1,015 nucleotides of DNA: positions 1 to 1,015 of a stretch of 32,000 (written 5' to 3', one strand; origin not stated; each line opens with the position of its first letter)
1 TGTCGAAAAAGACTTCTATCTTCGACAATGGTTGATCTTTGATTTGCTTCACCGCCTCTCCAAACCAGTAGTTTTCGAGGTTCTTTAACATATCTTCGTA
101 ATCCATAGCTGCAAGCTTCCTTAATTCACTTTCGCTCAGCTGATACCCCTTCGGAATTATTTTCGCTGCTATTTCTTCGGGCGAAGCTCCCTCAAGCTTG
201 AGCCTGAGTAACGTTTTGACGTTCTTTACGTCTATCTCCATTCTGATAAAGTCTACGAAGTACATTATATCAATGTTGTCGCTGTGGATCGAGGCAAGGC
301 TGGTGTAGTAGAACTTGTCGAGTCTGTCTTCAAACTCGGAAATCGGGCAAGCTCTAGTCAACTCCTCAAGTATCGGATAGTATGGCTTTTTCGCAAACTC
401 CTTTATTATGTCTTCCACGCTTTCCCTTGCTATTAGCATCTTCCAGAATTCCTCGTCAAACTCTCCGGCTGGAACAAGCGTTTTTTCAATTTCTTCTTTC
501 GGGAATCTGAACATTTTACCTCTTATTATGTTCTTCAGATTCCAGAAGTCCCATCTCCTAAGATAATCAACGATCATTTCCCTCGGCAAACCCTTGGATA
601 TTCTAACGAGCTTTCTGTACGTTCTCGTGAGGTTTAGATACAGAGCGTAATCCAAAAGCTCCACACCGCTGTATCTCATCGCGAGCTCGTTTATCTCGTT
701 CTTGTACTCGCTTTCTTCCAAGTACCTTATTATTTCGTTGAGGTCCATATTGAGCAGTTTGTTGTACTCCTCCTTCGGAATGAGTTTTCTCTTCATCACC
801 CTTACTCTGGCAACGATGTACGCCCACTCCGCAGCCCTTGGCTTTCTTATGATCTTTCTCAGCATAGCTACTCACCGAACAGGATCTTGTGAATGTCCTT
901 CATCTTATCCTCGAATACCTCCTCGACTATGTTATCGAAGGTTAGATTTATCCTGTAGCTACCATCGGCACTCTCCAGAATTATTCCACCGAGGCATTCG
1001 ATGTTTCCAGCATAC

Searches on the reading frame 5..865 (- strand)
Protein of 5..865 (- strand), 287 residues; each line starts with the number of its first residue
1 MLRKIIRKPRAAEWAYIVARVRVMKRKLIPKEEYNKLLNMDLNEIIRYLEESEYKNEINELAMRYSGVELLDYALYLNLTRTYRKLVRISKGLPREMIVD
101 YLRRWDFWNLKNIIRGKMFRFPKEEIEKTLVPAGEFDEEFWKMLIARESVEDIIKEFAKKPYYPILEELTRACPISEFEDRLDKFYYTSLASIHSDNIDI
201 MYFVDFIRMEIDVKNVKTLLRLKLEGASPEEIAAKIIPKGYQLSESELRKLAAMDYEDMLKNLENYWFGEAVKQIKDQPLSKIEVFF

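Call 6: search_protein_families(library=pfam, proteins=[window:5-865:-], max_evalue=0.001)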
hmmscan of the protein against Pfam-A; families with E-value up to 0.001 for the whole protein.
window:5-865:- (287 aa): 1 family
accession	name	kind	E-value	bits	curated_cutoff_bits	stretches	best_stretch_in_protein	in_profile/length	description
PF01992.21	vATP-synt_AC39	-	4.1e-62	210.9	29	1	17-285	1-282/339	ATP synthase (C/AC39) subunit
